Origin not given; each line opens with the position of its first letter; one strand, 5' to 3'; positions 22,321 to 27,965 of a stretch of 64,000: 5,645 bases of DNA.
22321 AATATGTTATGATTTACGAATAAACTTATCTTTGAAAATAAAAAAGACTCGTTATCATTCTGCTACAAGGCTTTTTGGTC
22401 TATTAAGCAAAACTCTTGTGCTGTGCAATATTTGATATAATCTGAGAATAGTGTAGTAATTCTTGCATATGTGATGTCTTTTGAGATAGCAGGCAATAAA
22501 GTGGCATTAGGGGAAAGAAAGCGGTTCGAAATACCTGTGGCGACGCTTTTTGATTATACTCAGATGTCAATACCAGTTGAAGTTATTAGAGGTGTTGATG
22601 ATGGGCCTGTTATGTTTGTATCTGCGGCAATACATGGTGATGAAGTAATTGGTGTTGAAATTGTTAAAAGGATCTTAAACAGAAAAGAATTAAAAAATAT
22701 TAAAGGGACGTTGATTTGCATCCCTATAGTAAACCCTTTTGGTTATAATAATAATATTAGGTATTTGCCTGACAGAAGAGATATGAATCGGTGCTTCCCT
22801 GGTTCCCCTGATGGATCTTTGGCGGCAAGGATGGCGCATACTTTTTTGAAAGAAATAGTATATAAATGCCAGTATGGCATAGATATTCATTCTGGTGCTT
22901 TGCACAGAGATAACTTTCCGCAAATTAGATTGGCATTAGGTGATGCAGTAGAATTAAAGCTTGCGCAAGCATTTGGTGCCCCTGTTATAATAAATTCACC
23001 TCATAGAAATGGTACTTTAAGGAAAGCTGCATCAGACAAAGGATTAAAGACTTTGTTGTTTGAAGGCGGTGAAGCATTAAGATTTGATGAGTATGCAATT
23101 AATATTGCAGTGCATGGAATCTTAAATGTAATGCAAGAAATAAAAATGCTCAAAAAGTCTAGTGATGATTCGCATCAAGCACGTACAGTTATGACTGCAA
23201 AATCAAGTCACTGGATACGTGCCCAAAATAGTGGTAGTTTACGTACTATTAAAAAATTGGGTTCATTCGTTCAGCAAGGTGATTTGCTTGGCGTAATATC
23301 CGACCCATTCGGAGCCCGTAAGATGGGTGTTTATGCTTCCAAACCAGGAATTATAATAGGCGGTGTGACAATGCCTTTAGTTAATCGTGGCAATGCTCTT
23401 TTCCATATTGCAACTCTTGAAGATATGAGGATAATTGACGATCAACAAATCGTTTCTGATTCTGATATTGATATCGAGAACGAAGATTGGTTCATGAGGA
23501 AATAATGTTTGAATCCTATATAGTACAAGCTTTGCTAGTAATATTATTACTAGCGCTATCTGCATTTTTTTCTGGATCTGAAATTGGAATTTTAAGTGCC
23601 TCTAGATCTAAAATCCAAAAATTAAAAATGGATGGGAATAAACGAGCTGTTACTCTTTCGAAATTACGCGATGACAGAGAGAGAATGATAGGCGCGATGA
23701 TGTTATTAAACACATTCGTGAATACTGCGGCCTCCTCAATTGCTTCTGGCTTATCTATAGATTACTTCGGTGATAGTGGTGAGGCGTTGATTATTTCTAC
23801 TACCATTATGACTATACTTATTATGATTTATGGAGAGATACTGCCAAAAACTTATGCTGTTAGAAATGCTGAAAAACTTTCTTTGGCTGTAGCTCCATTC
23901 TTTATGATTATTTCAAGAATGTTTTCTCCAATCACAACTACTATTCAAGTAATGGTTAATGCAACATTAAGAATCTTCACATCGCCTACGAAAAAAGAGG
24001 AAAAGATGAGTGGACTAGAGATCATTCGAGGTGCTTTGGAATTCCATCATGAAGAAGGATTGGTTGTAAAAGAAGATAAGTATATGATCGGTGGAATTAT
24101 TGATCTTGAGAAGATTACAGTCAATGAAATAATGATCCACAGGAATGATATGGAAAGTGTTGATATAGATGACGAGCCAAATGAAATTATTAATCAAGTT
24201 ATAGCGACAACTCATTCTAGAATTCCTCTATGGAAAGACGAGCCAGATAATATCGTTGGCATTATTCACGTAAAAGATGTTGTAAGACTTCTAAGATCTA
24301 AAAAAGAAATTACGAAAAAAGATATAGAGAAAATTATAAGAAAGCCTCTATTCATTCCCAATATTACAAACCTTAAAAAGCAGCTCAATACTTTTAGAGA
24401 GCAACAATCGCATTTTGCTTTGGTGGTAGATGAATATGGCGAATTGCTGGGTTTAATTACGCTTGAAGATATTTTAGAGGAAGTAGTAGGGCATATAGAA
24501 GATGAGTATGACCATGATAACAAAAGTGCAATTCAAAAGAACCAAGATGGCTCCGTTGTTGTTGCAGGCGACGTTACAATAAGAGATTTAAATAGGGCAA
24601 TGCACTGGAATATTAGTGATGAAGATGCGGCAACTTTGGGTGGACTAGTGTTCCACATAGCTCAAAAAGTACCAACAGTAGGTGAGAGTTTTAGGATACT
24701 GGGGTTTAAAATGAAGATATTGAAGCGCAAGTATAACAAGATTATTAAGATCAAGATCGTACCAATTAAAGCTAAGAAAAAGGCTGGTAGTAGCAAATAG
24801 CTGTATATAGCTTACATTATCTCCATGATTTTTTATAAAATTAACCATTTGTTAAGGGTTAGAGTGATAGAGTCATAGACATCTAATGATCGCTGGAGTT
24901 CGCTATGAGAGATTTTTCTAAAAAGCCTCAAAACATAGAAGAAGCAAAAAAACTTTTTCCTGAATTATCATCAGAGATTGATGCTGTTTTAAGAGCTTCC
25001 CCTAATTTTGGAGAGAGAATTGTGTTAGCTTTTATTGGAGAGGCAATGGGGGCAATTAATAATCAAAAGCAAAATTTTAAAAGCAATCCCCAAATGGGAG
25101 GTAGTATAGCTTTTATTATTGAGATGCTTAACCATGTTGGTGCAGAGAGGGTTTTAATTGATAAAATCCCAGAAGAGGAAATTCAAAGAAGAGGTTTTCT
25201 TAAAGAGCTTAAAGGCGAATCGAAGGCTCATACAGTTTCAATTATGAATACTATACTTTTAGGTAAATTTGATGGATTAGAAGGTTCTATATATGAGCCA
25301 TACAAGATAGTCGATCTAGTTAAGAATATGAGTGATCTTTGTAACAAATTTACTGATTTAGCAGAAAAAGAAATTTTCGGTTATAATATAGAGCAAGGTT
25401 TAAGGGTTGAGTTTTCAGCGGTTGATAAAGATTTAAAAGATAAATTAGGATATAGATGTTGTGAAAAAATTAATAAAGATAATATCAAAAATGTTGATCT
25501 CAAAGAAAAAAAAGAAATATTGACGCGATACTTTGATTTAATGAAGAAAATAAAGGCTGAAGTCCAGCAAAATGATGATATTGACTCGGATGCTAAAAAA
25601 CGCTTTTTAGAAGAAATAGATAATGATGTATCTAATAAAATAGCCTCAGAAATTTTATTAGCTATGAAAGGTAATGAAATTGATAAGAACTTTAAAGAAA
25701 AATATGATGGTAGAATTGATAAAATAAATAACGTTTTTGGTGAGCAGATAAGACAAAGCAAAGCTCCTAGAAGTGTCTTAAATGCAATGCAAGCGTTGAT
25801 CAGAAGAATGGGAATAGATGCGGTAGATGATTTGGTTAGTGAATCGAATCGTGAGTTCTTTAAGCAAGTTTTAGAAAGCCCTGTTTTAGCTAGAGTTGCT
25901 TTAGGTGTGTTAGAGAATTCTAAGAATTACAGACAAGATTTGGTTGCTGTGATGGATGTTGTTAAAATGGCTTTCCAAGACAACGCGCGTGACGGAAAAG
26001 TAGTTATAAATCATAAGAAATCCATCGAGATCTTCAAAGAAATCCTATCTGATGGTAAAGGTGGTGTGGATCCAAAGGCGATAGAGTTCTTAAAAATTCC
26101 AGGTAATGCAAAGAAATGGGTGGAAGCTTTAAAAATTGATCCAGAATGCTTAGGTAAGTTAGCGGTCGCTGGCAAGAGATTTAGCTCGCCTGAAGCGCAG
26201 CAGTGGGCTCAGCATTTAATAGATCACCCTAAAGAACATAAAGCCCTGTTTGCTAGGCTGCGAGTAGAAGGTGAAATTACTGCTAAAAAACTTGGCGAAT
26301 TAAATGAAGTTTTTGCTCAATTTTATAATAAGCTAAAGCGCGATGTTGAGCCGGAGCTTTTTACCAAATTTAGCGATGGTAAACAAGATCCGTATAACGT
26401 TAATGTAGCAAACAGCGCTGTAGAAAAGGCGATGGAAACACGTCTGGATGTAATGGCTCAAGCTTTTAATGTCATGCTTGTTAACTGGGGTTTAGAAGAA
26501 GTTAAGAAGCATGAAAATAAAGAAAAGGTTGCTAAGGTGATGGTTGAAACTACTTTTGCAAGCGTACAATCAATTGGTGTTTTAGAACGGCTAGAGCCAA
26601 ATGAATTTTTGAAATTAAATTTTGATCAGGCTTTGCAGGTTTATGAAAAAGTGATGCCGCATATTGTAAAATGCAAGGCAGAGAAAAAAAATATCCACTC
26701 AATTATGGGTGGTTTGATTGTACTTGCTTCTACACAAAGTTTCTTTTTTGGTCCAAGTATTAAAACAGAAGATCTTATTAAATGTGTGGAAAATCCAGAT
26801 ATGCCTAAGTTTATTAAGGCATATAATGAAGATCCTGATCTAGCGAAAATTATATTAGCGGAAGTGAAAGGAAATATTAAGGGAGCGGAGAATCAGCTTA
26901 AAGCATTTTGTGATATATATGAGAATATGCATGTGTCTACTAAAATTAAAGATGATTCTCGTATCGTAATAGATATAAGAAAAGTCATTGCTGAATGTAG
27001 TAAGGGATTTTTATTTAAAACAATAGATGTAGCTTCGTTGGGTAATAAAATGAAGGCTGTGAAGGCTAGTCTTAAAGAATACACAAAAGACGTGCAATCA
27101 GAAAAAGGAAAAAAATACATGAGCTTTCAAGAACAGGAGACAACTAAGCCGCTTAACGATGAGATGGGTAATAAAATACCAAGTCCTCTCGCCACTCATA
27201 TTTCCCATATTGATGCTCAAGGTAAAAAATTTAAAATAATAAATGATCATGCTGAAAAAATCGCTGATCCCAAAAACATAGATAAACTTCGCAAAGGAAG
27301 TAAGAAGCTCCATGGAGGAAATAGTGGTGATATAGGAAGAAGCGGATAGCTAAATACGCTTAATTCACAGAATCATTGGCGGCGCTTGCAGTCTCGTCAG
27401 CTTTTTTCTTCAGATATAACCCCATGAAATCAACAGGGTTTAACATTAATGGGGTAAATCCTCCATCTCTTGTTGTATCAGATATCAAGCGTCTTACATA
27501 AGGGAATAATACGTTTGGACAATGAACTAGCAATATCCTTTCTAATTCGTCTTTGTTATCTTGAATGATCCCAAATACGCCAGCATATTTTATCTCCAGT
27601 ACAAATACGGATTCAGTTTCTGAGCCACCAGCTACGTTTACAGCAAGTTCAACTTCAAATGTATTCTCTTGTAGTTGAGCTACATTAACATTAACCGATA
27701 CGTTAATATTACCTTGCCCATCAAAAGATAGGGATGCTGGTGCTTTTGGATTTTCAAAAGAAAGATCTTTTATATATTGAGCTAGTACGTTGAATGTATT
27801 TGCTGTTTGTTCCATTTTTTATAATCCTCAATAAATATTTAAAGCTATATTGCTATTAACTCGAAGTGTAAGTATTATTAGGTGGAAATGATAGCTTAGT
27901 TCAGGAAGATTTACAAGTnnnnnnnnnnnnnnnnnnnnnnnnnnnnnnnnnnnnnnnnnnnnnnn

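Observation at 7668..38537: TTAA-N7-TTAA(C) CtrA-box motifs recur at a fixed distance upstream of orphan, ankyrin and CckA-paralog genes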

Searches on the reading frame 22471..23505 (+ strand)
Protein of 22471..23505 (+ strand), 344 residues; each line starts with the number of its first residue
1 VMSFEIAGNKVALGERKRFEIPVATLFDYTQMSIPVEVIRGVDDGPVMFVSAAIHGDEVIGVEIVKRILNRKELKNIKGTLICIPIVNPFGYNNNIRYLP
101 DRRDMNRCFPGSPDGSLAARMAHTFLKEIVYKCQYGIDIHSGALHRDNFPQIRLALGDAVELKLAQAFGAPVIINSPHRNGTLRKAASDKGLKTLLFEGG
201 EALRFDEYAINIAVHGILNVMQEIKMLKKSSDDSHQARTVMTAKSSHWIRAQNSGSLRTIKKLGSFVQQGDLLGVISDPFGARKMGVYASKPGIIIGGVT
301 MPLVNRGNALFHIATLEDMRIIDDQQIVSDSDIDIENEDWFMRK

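Call 19: search_protein_families(library=ncbifam, proteins=[window:22471-23505:+], max_evalue=0.00001)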
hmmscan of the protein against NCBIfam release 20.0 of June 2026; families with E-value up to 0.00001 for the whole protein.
window:22471-23505:+ (344 aa): 2 families
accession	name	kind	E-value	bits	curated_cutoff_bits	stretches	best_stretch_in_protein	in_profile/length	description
TIGR02994.1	ectoine_eutE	equivalog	2.5e-24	85.9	402.7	1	31-309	34-320/325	N(2)-acetyl-L-2,4-diaminobutanoate deacetylase DoeB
NF002601.0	PRK02259.1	equivalog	1.9e-07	30.5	180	1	50-113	9-70/293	aspartoacylase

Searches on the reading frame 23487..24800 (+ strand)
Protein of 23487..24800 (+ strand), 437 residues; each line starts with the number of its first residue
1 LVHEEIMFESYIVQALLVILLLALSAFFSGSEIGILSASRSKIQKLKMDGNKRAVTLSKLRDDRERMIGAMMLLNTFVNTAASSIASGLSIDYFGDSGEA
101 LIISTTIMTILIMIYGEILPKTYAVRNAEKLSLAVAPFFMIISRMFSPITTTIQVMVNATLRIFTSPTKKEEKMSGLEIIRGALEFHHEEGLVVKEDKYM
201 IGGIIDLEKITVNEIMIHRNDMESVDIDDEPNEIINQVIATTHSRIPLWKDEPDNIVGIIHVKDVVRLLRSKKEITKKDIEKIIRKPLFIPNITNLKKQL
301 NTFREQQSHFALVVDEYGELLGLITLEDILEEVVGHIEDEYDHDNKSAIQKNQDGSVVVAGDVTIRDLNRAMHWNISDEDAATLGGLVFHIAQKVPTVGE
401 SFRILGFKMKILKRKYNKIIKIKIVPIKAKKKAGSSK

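Call 5: search_protein_families(library=pfam, proteins=[window:23487-24800:+])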
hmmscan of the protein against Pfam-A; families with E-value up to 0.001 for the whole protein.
window:23487-24800:+ (437 aa): 3 families
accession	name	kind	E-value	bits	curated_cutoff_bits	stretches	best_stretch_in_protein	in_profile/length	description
PF01595.25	CNNM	-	2.2e-44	151.7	28.4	1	17-193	2-177/181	Cyclin M transmembrane N-terminal domain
PF03471.22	CorC_HlyC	-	1e-17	64.4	27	1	351-426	2-79/81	Transporter associated domain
PF00571.33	CBS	-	2.5e-14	53.8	24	2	283-334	5-56/57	CBS domain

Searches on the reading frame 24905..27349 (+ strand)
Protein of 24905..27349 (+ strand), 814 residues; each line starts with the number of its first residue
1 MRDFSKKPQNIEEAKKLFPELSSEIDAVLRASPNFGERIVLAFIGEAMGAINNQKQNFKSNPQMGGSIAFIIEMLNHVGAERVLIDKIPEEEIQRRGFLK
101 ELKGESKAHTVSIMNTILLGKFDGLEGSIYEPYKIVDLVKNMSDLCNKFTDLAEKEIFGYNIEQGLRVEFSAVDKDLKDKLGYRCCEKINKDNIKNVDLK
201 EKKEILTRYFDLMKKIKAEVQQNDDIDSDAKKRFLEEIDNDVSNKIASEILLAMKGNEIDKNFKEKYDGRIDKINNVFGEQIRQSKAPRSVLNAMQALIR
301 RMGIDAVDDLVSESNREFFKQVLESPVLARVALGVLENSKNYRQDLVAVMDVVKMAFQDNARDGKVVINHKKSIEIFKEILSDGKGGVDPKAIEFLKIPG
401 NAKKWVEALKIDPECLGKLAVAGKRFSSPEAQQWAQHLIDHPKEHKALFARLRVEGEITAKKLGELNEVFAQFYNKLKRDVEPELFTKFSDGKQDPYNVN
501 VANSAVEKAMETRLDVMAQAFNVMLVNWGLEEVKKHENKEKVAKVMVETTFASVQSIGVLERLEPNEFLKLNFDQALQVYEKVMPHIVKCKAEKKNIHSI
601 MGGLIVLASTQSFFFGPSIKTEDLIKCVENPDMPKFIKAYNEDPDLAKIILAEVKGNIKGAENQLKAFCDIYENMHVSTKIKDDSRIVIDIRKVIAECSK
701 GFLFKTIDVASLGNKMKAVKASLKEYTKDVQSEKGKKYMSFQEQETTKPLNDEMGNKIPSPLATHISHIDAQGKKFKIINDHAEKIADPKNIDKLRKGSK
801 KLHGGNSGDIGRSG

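Call 5: search_protein_families(library=pfam, proteins=[window:24905-27349:+])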
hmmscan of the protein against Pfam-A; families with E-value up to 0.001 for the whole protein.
window:24905-27349:+ (814 aa): 0 families
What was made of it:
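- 24905..27349 (+): 814-aa orphan gene. No Pfam domain (call 5).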

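Call 15: find_homologous_proteins(query=window:24905-27349:+)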
Query window:24905-27349:+ (814 aa): 1 proteins with E <= 0.001 among 8000 candidates.
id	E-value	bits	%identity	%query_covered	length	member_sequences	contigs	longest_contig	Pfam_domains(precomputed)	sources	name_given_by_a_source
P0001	0.0e+0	1790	100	100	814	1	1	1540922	-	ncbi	-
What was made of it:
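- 24905..27349 (+): No homolog other than itself among 5.8 billion proteins (call 15).
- On CtrA binding site / CtrA regulon promoter: Not testable for the 814-aa orphan, which has no homolog (call 15).
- Tried and rejected: None exist (call 15).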

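Call 16: find_encoding_contigs(protein=P0001, flank=2000, max_places=3)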
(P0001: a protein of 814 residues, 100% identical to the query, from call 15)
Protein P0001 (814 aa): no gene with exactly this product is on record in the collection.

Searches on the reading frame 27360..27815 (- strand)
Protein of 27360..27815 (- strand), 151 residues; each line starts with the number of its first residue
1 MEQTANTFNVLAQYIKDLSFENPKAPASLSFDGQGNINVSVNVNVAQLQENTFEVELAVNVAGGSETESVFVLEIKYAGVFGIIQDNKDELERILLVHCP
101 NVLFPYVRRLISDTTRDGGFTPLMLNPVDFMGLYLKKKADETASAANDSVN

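Call 19: search_protein_families(library=ncbifam, proteins=[window:27360-27815:-], max_evalue=0.00001)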
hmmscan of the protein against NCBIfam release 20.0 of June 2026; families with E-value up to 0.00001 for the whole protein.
window:27360-27815:- (151 aa): 7 families
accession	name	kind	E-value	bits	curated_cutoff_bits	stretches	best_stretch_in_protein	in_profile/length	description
NF004392.0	PRK05751.1-3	equivalog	1.3e-51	174.5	143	1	3-148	10-157/160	protein-export chaperone SecB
TIGR00809.1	secB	equivalog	9.7e-41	139.1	102.8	1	3-140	2-139/140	protein-export chaperone SecB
NF004391.0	PRK05751.1-2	equivalog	1.9e-37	128.5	223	1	4-146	18-163/171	protein-export chaperone SecB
NF004393.0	PRK05751.1-4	equivalog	3.7e-35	120.9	180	1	2-146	11-155/165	protein-export chaperone SecB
NF004394.0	PRK05751.1-5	equivalog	1.4e-34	119.2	181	1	4-147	6-149/156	protein-export chaperone SecB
NF004390.0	PRK05751.1-1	equivalog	3.4e-25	88.6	277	1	3-144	6-150/155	protein-export chaperone SecB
NF009590.0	PRK13031.1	equivalog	1.2e-17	64.7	244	1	3-138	4-143/149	preprotein translocase subunit SecB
